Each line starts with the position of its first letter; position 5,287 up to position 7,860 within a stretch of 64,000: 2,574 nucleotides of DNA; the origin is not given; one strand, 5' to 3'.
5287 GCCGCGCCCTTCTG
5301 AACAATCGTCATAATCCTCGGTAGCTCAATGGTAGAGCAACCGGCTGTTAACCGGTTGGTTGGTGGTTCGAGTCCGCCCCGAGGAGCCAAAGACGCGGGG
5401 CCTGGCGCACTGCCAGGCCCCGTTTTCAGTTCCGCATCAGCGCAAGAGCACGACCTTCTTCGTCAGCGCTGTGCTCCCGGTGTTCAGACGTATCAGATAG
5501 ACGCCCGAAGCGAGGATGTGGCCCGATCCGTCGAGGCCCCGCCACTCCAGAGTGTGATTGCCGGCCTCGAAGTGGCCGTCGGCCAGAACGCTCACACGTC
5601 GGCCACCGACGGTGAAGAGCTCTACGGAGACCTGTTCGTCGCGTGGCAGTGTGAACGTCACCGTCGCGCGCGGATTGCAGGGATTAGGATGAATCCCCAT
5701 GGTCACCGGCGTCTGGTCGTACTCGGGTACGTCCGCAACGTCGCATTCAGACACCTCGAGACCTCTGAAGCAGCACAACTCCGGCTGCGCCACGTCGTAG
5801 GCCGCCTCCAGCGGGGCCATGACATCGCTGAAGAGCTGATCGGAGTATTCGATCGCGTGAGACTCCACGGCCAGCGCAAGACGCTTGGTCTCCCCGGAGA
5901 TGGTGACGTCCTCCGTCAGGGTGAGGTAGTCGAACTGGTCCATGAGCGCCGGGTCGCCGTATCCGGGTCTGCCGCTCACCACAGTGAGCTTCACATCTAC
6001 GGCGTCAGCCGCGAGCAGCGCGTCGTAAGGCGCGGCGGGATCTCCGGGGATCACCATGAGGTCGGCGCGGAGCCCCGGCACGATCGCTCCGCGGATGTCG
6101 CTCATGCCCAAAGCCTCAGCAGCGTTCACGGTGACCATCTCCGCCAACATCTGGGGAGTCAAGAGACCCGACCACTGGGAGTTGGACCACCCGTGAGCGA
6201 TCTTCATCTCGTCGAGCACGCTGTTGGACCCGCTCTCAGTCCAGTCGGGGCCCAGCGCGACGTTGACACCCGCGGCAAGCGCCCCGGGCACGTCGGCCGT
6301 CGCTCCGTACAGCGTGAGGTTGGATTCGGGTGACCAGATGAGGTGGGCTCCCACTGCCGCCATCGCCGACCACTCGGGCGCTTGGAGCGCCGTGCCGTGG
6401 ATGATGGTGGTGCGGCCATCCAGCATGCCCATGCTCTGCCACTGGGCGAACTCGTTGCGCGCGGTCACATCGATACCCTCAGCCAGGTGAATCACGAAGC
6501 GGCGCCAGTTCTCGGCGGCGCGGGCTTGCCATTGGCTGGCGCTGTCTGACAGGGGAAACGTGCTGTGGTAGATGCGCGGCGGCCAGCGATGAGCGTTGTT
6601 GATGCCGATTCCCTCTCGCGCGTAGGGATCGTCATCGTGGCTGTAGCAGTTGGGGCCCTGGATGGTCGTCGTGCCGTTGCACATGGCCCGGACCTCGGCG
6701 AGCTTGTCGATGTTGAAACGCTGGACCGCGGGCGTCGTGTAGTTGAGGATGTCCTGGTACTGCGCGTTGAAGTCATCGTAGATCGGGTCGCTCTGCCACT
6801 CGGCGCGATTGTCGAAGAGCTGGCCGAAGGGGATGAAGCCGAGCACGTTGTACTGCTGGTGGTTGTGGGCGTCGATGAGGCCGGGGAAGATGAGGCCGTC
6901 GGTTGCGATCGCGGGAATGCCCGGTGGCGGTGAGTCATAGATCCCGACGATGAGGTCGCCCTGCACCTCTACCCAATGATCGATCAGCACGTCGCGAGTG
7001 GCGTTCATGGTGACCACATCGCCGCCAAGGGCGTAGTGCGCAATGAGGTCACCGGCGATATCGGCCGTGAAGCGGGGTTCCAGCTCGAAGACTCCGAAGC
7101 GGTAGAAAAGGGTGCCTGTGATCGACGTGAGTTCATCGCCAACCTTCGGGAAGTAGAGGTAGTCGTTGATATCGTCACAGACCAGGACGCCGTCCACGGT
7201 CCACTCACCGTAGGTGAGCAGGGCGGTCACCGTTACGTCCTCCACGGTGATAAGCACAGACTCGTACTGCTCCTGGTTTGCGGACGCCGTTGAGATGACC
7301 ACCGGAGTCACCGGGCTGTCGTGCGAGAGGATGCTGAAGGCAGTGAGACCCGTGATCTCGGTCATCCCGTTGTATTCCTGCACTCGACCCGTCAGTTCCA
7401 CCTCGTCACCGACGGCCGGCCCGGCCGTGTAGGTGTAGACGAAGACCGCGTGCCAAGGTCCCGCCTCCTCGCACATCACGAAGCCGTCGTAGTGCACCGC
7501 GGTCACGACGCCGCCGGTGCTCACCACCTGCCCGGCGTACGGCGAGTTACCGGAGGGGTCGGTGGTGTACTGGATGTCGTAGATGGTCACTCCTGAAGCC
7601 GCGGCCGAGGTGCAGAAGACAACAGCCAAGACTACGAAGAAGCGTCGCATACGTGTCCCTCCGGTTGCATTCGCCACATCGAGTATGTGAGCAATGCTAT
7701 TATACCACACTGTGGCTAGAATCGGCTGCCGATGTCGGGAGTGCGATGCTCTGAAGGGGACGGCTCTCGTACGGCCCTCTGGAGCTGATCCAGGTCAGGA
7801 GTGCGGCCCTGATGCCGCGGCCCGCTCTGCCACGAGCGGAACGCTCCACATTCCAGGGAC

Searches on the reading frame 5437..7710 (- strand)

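Call 27: search_protein_families(library=pfam, proteins=[window:5437-7710:-])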
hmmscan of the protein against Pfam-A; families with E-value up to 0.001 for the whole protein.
window:5437-7710:- (757 aa): 4 families
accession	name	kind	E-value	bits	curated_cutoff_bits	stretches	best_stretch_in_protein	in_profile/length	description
PF01979.26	Amidohydro_1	-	1.1e-15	58.1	25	1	420-581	178-343/345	Amidohydrolase family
PF07969.17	Amidohydro_3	-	3.2e-14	53.7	29.7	1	398-582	271-470/472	Amidohydrolase family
PF13860.13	FlgD_ig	-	6.1e-06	26.6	27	1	682-744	12-75/79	FlgD Ig-like domain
PF18962.6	Por_Secre_tail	-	0.00015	22.4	27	1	673-754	1-74/75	Secretion system C-terminal sorting domain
